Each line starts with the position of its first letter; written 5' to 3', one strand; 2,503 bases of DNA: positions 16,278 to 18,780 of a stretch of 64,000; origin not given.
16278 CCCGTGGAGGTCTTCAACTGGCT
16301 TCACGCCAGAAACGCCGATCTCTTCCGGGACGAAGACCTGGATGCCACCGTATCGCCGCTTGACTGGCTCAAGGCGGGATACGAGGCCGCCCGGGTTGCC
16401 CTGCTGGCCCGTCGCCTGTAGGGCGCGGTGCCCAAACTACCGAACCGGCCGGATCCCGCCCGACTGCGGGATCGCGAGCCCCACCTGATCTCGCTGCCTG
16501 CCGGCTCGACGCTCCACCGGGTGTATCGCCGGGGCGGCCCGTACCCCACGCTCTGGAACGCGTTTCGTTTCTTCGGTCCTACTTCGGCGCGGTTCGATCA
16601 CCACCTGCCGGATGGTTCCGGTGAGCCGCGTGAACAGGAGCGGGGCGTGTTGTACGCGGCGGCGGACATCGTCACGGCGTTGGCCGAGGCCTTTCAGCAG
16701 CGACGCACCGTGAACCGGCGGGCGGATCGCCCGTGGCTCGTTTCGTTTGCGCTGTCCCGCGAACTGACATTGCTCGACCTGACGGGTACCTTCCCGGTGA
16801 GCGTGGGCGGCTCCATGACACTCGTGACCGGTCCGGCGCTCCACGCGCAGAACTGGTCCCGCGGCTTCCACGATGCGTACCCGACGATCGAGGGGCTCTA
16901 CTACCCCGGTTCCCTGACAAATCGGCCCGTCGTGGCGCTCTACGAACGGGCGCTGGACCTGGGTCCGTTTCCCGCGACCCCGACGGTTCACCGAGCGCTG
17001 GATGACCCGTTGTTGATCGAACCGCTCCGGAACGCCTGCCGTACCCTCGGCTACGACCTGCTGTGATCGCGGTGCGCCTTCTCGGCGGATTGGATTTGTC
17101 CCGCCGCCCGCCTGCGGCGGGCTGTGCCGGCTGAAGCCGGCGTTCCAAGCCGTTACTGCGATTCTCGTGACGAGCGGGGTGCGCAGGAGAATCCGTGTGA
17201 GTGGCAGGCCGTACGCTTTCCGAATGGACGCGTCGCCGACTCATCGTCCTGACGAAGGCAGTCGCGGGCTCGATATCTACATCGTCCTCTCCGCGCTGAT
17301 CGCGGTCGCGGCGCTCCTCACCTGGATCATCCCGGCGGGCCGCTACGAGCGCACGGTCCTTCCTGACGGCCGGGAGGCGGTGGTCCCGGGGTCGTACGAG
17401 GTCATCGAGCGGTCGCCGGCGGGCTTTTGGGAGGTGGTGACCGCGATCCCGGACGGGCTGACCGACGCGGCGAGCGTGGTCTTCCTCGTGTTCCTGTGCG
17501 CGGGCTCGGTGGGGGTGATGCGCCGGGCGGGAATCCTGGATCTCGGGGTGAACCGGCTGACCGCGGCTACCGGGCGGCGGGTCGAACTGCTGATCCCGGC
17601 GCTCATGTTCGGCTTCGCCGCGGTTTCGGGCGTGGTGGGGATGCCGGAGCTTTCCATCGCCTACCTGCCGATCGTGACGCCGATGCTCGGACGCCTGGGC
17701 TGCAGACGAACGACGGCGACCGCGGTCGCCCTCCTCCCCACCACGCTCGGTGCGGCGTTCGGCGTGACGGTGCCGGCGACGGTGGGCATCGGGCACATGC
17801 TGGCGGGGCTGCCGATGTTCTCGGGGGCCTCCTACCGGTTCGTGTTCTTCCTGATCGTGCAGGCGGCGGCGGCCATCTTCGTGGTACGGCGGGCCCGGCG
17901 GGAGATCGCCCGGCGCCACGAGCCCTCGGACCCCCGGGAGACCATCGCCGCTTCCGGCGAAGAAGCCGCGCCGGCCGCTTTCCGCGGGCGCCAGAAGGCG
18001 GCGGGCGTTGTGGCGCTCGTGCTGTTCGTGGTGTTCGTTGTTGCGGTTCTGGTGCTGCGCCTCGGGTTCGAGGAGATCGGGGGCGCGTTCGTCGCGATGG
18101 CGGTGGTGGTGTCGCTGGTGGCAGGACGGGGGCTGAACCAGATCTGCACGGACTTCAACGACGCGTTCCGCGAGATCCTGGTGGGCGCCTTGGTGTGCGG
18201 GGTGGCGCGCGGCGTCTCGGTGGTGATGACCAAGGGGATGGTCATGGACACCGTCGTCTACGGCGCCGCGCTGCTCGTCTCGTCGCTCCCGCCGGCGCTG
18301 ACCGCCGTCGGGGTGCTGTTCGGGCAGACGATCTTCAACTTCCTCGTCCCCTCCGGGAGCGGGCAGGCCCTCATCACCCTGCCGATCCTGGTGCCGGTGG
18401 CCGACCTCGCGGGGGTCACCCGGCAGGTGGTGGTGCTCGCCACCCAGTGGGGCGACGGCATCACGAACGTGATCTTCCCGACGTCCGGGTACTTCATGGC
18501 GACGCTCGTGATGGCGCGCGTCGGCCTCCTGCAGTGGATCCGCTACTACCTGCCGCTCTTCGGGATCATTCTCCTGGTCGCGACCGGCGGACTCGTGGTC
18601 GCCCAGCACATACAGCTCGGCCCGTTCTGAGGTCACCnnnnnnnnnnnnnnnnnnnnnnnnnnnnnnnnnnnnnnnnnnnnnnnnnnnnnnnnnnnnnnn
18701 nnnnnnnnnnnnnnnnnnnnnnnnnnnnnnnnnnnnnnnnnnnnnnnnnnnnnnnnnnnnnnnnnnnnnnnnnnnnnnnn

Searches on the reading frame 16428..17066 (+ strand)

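Call 34: search_protein_families(library=pfam, proteins=[window:16428-17066:+], max_evalue=0.001)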
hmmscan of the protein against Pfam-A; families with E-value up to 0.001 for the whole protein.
window:16428-17066:+ (212 aa): 1 family
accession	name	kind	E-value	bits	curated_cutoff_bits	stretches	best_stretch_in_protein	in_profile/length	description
PF08808.17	RES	-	5e-10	40.1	23.2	1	29-173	2-137/157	RES domain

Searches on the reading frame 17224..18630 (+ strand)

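Call 34: search_protein_families(library=pfam, proteins=[window:17224-18630:+], max_evalue=0.001)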
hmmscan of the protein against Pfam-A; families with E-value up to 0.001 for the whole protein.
window:17224-18630:+ (468 aa): 3 families
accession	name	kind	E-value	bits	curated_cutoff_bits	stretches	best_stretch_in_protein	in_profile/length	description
PF03606.21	DcuC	-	1.7e-76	258.1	23.1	1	17-461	3-460/461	C4-dicarboxylate anaerobic carrier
PF02667.20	SCFA_trans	-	7.3e-06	25.7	27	1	364-420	359-415/453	Short chain fatty acid transporter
PF03806.19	ABG_transport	-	8.7e-06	24.7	27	1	341-432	362-454/502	AbgT putative transporter family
